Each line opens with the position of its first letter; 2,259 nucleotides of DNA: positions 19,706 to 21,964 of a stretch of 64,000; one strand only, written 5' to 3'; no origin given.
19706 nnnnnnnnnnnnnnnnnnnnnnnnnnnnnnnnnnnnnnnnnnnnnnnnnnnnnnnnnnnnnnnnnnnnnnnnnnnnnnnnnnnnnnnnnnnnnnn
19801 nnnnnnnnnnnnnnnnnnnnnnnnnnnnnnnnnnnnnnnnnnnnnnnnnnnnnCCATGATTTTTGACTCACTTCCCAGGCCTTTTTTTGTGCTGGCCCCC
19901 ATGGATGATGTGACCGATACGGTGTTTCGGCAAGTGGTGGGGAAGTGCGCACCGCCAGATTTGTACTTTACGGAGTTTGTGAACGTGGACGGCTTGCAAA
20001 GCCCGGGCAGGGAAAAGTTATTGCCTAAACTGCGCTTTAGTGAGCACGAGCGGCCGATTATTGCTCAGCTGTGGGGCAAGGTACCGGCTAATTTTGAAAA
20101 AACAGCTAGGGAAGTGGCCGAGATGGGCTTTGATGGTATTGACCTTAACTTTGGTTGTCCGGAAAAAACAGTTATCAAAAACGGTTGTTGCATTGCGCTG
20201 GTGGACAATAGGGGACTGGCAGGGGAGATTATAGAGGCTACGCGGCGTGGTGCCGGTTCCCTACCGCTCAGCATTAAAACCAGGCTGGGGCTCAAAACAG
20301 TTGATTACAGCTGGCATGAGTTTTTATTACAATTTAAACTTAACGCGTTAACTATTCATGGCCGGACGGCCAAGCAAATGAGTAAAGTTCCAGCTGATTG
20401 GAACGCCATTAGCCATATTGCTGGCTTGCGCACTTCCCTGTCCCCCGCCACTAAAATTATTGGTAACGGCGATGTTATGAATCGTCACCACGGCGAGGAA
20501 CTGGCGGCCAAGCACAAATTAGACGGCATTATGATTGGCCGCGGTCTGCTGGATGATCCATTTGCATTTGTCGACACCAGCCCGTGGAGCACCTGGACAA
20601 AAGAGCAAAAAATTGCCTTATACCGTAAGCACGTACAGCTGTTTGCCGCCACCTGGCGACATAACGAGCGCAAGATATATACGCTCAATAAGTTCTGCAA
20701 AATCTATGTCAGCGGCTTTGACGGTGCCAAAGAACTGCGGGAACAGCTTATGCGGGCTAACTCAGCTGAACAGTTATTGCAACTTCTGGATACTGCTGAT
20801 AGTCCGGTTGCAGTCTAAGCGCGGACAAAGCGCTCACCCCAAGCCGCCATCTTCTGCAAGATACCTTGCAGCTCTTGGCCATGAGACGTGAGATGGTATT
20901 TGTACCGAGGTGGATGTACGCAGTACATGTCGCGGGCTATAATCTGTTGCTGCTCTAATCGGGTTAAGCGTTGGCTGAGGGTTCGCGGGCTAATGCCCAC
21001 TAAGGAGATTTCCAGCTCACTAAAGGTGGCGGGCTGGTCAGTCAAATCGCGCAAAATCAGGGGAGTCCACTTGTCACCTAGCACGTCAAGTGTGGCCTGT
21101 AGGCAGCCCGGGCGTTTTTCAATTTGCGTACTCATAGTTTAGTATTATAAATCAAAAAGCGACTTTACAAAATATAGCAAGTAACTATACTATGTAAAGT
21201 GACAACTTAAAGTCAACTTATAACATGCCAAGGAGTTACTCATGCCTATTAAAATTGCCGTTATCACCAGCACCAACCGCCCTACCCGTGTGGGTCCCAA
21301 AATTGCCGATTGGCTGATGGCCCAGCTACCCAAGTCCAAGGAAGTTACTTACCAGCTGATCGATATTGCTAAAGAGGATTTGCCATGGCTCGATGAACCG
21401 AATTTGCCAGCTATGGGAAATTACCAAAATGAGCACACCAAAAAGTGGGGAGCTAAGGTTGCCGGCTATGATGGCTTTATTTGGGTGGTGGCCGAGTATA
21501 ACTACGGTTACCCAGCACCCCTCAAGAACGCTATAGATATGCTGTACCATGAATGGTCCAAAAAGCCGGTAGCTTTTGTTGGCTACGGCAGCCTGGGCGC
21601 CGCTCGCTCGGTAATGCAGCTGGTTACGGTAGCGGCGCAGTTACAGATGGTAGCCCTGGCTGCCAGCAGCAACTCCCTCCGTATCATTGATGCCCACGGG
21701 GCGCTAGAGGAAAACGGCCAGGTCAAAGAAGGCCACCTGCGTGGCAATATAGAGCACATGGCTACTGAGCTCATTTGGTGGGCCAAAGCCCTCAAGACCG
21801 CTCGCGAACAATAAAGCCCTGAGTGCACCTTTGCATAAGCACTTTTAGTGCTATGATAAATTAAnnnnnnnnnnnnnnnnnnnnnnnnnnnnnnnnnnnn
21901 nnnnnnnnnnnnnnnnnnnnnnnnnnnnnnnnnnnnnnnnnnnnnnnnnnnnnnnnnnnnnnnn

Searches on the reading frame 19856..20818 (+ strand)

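Call 74: search_protein_families(library=pfam, proteins=[window:19856-20818:+], max_evalue=0.000001)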
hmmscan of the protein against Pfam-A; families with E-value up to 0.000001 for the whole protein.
window:19856-20818:+ (320 aa): 1 family
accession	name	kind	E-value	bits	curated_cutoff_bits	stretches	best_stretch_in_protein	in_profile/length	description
PF01207.24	Dus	-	5e-49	167.5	20.4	1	13-312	2-303/311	Dihydrouridine synthase (Dus)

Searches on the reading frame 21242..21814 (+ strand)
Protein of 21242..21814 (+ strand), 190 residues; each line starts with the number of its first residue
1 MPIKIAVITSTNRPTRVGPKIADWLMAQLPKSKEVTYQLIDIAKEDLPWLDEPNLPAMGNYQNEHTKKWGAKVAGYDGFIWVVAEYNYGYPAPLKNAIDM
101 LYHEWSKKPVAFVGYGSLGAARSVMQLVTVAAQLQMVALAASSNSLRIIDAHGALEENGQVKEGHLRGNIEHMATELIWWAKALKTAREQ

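Call 74: search_protein_families(library=pfam, proteins=[window:21242-21814:+], max_evalue=0.000001)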
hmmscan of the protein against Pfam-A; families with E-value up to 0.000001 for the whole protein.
window:21242-21814:+ (190 aa): 2 families
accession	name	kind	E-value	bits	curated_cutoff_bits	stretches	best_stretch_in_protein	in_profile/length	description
PF03358.20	FMN_red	-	3.7e-32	111.4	24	1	3-141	1-142/152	NADPH-dependent FMN reductase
PF02525.22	Flavodoxin_2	-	2e-07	31.4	27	1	4-131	2-135/198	Flavodoxin-like fold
